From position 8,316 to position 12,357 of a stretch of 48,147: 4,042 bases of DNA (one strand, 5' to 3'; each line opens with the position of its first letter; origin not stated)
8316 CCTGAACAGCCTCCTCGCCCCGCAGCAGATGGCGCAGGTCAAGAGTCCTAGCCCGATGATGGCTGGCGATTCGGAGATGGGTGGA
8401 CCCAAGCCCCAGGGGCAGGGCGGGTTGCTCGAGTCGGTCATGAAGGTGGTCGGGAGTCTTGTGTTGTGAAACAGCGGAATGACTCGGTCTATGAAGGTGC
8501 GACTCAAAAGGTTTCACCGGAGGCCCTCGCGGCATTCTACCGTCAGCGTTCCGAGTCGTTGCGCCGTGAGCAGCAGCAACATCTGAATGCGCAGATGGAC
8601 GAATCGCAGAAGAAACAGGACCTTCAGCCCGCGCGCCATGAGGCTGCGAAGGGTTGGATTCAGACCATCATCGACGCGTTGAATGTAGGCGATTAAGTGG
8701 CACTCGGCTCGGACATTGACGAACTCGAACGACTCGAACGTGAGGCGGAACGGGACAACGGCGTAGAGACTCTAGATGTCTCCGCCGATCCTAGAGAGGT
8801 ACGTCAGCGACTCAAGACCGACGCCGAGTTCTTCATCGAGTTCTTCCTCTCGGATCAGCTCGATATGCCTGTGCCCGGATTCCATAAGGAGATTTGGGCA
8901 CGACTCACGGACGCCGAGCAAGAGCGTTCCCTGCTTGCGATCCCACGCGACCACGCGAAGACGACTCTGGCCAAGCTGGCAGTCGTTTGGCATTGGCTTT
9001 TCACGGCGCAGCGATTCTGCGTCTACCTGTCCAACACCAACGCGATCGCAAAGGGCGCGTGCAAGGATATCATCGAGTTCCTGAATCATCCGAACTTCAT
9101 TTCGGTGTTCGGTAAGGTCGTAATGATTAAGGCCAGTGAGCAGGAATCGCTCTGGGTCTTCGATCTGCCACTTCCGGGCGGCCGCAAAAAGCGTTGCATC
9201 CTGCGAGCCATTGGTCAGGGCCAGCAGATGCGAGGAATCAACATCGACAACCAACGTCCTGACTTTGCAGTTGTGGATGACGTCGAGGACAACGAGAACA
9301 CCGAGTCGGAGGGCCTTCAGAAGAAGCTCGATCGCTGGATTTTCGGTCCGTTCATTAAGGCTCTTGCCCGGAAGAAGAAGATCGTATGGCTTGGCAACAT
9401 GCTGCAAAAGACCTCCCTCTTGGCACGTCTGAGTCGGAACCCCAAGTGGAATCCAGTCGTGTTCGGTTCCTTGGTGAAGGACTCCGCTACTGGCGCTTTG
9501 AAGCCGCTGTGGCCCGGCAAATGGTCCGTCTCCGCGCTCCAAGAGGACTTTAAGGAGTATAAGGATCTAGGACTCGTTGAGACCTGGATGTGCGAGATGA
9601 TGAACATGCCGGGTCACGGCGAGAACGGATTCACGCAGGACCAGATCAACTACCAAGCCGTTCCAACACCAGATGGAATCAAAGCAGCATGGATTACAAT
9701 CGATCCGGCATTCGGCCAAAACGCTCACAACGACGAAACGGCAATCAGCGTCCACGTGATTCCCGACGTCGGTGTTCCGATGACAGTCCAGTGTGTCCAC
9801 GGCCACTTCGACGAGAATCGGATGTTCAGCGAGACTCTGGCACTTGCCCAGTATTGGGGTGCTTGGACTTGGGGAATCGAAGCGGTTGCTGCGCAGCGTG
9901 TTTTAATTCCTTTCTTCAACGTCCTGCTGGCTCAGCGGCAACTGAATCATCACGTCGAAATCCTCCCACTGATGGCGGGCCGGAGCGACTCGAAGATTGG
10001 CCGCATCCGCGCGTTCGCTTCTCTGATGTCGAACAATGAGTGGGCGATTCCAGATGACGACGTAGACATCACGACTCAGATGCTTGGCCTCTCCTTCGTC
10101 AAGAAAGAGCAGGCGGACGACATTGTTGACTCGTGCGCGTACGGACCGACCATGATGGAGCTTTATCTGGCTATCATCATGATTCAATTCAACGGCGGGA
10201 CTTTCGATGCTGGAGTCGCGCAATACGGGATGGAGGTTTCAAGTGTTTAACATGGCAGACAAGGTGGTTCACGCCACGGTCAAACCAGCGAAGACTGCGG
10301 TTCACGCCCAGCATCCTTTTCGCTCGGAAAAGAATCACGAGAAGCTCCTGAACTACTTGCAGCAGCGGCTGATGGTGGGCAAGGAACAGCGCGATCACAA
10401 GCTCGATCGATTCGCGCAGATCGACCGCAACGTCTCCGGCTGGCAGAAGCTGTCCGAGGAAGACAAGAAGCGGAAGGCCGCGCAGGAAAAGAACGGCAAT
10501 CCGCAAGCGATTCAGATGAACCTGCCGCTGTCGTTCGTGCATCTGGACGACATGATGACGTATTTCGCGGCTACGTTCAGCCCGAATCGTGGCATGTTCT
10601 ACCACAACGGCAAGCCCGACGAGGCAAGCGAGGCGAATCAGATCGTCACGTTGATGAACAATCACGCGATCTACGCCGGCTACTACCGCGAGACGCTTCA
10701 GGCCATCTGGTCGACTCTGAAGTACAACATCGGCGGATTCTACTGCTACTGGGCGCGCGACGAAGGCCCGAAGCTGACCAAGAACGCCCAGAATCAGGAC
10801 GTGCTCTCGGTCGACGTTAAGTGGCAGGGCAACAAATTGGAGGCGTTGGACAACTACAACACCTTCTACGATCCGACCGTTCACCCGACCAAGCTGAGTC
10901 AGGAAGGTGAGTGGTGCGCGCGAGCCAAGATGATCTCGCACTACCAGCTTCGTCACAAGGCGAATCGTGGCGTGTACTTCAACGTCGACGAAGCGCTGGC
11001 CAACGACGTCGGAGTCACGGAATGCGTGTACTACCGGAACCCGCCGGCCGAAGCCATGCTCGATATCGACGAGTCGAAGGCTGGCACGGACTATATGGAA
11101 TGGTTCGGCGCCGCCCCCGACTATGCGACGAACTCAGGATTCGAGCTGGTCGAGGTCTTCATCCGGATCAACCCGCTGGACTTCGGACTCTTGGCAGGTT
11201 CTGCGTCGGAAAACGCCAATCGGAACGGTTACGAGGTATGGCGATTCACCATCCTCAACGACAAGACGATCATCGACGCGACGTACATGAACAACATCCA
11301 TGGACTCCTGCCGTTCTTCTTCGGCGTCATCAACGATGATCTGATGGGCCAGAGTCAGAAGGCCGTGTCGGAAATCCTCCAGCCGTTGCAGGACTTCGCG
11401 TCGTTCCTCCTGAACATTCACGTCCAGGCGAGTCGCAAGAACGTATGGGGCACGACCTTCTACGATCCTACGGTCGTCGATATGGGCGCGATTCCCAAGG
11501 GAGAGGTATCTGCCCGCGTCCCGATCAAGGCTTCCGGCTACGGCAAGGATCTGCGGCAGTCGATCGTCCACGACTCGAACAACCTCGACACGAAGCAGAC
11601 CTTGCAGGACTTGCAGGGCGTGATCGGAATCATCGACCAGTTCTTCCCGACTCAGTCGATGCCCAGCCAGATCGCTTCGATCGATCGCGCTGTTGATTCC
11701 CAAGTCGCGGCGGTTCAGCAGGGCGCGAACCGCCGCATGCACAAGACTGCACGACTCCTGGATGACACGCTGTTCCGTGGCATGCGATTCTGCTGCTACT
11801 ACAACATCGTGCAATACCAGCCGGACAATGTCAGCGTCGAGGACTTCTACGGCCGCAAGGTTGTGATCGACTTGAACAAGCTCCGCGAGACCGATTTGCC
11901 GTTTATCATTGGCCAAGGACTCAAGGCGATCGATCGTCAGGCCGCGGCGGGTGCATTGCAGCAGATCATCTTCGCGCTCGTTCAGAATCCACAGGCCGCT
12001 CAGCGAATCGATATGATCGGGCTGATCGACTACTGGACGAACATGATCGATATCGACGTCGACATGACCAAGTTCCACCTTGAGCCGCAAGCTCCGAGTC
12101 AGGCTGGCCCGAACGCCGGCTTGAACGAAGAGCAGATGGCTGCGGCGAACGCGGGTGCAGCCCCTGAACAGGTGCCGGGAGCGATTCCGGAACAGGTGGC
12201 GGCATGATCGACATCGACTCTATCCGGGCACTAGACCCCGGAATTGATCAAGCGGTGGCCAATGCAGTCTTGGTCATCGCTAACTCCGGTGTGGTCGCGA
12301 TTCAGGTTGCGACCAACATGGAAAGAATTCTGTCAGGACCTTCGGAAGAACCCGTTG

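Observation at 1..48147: Genome-wide excess of GANTC (CcrM/HinfI-type) sites in coding and non-coding DNA, with no methyltransferase gene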

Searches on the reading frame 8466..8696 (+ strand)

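Call 80: search_protein_families(library=pfam, proteins=[window:8466-8696:+], max_evalue=1)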
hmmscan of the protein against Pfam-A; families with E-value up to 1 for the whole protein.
window:8466-8696:+ (76 aa): 3 families
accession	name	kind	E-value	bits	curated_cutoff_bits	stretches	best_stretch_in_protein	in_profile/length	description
PF25806.1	RHH_ERCC6L2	-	0.00034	21.2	27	1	10-52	30-72/75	ERCC6L2-like, ribbon-helix-helix domain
PF04069.17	OpuAC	-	0.031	14.3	21.2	1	11-66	210-256/257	Substrate binding domain of ABC-type glycine betaine transport system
PF14196.11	ATC_hydrolase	-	0.2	12.9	28.1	1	8-64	12-68/145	L-2-amino-thiazoline-4-carboxylic acid hydrolase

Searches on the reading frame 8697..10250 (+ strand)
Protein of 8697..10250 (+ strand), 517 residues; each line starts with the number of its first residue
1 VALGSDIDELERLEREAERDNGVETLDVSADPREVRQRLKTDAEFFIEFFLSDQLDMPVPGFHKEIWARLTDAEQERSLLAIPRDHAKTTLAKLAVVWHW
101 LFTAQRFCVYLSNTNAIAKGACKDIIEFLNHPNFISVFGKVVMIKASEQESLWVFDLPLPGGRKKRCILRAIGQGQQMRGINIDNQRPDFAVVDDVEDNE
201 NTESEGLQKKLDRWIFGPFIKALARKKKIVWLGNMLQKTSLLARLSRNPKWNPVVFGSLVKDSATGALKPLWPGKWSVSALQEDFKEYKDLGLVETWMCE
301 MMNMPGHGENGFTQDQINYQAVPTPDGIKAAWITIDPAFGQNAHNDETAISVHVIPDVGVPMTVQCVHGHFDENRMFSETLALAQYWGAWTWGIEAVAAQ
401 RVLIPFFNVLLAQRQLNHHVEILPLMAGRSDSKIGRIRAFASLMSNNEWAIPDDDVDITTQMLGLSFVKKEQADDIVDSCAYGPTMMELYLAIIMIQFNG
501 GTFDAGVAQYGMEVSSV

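Call 9: search_protein_families(library=pfam, proteins=[window:8697-10250:+], max_evalue=0.001)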
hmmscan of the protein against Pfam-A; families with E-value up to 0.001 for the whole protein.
window:8697-10250:+ (517 aa): 0 families

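Call 10: search_protein_families(library=phrogs, proteins=[window:8697-10250:+], max_evalue=0.00001)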
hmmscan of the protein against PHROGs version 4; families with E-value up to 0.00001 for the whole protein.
window:8697-10250:+ (517 aa): 2 families
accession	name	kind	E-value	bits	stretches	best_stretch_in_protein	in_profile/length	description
phrog_38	-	head and packaging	4.8e-55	188.5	1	16-487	254-703/760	terminase large subunit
phrog_14112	-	unknown function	7.4e-07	29.9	1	45-210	61-235/247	-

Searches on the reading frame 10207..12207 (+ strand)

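Call 9: search_protein_families(library=pfam, proteins=[window:10207-12207:+], max_evalue=0.001)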
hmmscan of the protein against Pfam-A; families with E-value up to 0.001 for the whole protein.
window:10207-12207:+ (666 aa): 0 families

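Call 10: search_protein_families(library=phrogs, proteins=[window:10207-12207:+], max_evalue=0.00001)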
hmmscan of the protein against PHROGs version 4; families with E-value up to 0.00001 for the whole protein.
window:10207-12207:+ (666 aa): 1 family
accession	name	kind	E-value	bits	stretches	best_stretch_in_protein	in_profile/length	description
phrog_15554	-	head and packaging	8.7e-15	54.9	1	317-589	314-582/666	portal protein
